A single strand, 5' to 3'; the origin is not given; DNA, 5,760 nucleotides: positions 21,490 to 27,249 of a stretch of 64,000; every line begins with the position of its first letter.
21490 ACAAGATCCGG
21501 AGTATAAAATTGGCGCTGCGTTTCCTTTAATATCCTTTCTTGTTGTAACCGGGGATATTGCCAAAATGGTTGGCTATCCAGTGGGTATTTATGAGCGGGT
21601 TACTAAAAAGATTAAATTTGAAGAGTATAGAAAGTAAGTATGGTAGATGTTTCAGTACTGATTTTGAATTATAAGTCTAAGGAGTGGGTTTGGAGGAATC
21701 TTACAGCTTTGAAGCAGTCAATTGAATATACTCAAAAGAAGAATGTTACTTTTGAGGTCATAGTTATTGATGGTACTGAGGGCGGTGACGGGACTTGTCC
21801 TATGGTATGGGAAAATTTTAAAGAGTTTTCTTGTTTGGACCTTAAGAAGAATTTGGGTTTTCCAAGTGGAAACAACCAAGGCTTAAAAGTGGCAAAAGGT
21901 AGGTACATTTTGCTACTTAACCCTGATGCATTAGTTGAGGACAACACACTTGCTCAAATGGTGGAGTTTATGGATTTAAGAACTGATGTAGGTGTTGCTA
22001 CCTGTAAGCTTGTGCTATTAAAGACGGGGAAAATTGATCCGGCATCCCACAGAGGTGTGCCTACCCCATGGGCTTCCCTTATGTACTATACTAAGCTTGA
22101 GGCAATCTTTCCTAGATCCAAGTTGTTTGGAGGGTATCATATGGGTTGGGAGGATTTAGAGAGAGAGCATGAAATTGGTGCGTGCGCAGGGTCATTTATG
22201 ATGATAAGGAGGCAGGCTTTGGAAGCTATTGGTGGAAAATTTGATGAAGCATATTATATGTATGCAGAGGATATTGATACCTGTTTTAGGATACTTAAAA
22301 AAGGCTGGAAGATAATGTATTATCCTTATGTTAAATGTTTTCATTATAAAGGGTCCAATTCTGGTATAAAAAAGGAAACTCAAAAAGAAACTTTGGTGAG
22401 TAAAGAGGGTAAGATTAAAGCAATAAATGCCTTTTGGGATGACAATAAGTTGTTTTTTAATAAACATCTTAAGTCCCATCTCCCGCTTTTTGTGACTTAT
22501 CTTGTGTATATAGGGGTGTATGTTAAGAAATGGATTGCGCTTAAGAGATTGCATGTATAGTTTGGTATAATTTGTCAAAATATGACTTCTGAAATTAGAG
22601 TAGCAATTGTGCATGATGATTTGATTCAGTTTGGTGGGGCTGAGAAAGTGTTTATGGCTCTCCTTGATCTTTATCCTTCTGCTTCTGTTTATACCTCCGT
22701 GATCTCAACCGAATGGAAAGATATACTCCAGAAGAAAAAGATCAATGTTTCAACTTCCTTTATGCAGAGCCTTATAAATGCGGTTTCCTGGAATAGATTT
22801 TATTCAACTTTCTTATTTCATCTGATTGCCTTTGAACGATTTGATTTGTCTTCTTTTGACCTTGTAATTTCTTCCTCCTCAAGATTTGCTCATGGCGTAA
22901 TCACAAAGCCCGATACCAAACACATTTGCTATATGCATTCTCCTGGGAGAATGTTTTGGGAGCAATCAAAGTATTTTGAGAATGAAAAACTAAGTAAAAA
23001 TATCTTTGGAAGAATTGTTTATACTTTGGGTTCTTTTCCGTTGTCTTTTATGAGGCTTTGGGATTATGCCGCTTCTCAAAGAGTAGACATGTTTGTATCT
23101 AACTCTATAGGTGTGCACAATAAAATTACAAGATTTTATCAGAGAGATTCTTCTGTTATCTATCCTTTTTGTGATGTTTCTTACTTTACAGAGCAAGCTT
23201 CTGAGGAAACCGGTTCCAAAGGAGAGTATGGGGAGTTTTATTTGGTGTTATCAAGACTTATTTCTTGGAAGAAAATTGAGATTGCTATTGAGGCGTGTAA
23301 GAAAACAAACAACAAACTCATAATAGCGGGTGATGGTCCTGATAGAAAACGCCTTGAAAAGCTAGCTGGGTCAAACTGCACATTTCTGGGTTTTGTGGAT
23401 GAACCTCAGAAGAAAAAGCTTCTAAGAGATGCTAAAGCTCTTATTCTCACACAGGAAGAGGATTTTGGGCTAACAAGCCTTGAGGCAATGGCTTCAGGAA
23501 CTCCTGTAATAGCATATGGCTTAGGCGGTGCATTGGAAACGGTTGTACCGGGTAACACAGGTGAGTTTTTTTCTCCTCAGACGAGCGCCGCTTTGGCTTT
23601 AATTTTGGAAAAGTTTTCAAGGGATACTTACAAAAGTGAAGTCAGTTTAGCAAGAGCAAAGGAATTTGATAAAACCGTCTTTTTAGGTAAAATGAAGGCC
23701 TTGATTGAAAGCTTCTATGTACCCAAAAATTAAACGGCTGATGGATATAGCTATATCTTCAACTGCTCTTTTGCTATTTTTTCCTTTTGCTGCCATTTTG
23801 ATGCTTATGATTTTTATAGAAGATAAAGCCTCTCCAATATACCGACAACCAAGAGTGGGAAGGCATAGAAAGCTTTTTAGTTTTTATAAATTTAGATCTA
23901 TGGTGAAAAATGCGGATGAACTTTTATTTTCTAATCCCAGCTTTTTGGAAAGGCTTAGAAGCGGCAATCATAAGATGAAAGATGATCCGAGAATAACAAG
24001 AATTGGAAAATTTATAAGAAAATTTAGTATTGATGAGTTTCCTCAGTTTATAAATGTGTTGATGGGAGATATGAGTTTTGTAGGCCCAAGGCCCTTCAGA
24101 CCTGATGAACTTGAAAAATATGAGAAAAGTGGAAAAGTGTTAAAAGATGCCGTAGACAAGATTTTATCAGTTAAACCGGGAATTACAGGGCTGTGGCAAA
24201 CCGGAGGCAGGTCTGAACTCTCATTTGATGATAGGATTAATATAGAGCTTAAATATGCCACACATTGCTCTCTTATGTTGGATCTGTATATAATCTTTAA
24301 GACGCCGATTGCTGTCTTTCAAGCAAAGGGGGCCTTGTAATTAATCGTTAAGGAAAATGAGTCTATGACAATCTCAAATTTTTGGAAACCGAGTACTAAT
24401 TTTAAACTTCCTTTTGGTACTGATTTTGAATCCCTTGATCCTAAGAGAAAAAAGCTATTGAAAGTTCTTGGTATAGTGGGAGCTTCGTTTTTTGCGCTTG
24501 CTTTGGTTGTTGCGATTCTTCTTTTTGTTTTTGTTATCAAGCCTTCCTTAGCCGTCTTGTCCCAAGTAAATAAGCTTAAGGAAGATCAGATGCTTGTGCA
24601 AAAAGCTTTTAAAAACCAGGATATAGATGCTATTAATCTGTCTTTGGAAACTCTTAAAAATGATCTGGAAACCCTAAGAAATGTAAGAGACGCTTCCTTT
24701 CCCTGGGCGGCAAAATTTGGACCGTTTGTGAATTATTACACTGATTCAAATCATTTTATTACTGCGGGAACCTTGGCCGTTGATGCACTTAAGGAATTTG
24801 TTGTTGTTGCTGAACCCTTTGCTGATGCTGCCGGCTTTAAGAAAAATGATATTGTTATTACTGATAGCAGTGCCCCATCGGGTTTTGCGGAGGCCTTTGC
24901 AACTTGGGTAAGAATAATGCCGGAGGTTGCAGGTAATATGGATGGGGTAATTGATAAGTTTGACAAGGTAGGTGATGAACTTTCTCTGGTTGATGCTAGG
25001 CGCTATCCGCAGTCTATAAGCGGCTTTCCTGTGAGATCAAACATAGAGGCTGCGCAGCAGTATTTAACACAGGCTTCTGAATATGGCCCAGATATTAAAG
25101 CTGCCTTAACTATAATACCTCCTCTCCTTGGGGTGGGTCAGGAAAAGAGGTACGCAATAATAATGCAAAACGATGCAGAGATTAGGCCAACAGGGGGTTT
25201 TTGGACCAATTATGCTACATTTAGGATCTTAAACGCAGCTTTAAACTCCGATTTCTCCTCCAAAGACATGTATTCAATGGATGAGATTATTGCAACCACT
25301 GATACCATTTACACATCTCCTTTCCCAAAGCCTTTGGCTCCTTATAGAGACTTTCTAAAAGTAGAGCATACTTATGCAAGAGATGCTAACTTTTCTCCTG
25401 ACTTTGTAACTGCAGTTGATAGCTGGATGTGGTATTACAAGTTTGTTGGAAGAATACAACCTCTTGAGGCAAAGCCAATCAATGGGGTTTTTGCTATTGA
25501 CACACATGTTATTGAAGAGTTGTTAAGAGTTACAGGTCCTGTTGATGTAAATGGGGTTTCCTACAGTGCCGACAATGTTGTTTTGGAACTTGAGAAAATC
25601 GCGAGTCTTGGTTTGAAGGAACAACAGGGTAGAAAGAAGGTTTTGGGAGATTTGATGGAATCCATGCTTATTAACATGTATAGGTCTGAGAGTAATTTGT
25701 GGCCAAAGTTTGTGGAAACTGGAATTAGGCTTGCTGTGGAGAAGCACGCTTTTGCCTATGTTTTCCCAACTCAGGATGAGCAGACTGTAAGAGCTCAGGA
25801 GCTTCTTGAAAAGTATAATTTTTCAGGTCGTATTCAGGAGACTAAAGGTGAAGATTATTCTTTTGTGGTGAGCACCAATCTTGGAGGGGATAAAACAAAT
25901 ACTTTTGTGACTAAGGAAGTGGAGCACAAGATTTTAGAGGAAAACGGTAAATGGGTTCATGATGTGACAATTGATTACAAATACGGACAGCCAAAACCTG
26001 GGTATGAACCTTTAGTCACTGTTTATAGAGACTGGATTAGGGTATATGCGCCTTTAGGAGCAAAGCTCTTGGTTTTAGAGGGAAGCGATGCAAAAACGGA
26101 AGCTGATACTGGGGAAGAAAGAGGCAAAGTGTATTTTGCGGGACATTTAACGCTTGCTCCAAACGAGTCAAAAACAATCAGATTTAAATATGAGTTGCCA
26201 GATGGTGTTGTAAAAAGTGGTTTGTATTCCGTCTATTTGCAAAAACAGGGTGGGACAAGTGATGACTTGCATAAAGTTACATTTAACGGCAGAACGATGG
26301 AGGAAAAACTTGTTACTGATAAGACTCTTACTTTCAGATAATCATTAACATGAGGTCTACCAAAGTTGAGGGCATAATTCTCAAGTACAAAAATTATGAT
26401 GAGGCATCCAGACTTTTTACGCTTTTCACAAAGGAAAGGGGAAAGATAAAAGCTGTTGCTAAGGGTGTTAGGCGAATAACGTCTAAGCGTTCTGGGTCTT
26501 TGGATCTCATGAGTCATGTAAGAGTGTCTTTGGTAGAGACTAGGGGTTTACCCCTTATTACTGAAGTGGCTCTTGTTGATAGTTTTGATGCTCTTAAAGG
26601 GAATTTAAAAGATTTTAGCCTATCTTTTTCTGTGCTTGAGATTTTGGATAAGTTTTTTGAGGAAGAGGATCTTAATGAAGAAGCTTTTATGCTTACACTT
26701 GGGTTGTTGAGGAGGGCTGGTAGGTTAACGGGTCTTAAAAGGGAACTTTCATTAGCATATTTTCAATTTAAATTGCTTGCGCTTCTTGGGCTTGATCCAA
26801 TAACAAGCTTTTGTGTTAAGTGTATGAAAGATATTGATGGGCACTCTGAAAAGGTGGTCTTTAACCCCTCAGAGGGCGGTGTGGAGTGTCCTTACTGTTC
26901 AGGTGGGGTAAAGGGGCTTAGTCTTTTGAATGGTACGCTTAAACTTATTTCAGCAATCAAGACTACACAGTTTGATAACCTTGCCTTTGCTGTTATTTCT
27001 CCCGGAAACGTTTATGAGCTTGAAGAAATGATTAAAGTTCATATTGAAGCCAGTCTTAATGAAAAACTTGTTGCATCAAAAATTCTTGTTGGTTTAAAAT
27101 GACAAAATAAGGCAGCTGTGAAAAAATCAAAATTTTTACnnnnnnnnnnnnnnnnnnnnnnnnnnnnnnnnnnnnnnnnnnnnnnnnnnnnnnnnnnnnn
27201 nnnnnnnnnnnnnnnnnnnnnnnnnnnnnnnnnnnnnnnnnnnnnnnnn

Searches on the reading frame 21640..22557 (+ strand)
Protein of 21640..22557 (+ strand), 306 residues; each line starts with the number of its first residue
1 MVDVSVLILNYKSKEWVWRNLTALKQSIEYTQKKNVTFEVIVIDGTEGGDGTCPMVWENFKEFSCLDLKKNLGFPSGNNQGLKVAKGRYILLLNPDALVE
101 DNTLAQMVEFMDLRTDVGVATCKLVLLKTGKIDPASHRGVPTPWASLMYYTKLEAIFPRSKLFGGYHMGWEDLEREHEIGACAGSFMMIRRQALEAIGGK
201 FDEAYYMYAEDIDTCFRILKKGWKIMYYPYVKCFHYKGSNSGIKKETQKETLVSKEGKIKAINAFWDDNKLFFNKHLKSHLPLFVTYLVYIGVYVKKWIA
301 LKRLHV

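Call 9: search_protein_families(library=pfam, proteins=[window:21640-22557:+], max_evalue=0.001)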
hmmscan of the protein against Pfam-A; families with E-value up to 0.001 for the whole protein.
window:21640-22557:+ (306 aa): 5 families
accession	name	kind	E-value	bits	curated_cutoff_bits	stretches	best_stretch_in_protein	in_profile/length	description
PF13641.12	Glyco_tranf_2_3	-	4e-16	60.2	27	1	4-240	3-216/230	Glycosyltransferase like family 2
PF00535.33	Glycos_transf_2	-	3.1e-14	53.7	23.3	1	5-197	1-167/168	Glycosyl transferase family 2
PF13632.12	Glyco_trans_2_3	-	5.7e-10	39.8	27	1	89-248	1-134/198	Glycosyl transferase family group 2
PF13506.12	Glyco_transf_21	-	6.2e-07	29.5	21.7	1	80-227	24-146/174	Glycosyl transferase family 21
PF10111.15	Glyco_tranf_2_2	-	3.6e-05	23.8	27.3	0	183-222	164-203/276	Glycosyltransferase like family 2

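Call 23: search_protein_families(library=ncbifam, proteins=[window:21640-22557:+], max_evalue=0.1)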
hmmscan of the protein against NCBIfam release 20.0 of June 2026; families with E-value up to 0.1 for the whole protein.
window:21640-22557:+ (306 aa): 19 families
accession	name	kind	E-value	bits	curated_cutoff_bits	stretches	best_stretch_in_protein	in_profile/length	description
TIGR03937.1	PgaC_IcaA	equivalog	2.8e-13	49.6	422.3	2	4-121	47-160/407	poly-beta-1,6-N-acetyl-D-glucosamine synthase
TIGR03965.1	mycofact_glyco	equivalog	6.6e-12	45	280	2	187-235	234-280/467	mycofactocin biosynthesis glycosyltransferase MftF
NF038299.1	EPS_HpsN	equivalog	3.8e-09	35.9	425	1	4-242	3-227/317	hormogonium polysaccharide biosynthesis glycosyltransferase HpsN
NF041875.1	EPS_EpsD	equivalog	1.3e-08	34.6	370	1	4-238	1-209/325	exopolysaccharide biosynthesis glycosyltransferase EpsD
NF038302.1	EPS_HpsE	equivalog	3e-08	33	300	1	2-121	1-121/307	hormogonium polysaccharide biosynthesis glycosyltransferase HpsE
TIGR01556.1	rhamnosyltran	subfamily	1.8e-07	30.6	200.55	1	20-123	6-111/281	rhamnosyltransferase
TIGR04009.1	wcaE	equivalog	1.2e-06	28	369.2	1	4-114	3-109/248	colanic acid biosynthesis glycosyltransferase WcaE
NF007482.0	PRK10073.1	equivalog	1.6e-05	24.1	423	1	21-123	21-121/334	glycosyltransferase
NF047683.1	TeichurnBiosyTuaG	equivalog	0.0001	22.1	400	1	4-114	8-114/252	teichuronic acid biosynthesis protein TuaG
TIGR04283.1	glyco_like_mftF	equivalog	0.00011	21.9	182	1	24-112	14-99/221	TIGR04283 family arsenosugar biosynthesis glycosyltransferase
TIGR04440.1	glyco_TIGR04440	domain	0.00031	20.5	70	1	24-134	15-129/215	TIGR00180 family glycosyltransferase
TIGR03030.1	CelA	equivalog_domain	0.00035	18.7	699.1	1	184-229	309-351/714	UDP-forming cellulose synthase catalytic subunit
NF041394.1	GtaseAglG_Halo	equivalog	0.0011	18.3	440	1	3-119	2-115/304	glucosyl-dolichyl phosphate glucuronosyltransferase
NF053739.1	GlytfEpsEBac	equivalog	0.0052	15.8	450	0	23-123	15-119/265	glycosyltransferase EpsE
NF050050.1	ProtGlycPglI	equivalog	0.0071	15.8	500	1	4-113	4-110/306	GalNAc(5)-diNAcBac-PP-undecaprenol beta-1,3-glucosyltransferase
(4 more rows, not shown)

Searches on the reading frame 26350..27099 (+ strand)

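Call 9: search_protein_families(library=pfam, proteins=[window:26350-27099:+], max_evalue=0.001)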
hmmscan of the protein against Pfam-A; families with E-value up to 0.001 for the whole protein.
window:26350-27099:+ (250 aa): 2 families
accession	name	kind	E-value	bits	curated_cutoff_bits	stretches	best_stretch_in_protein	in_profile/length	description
PF11967.14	RecO_N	-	5.3e-20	71.7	27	1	1-79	1-80/80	Recombination protein O N terminal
PF02565.21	RecO_C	-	1.8e-14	54.3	22.1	1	90-240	8-153/157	Recombination protein O C terminal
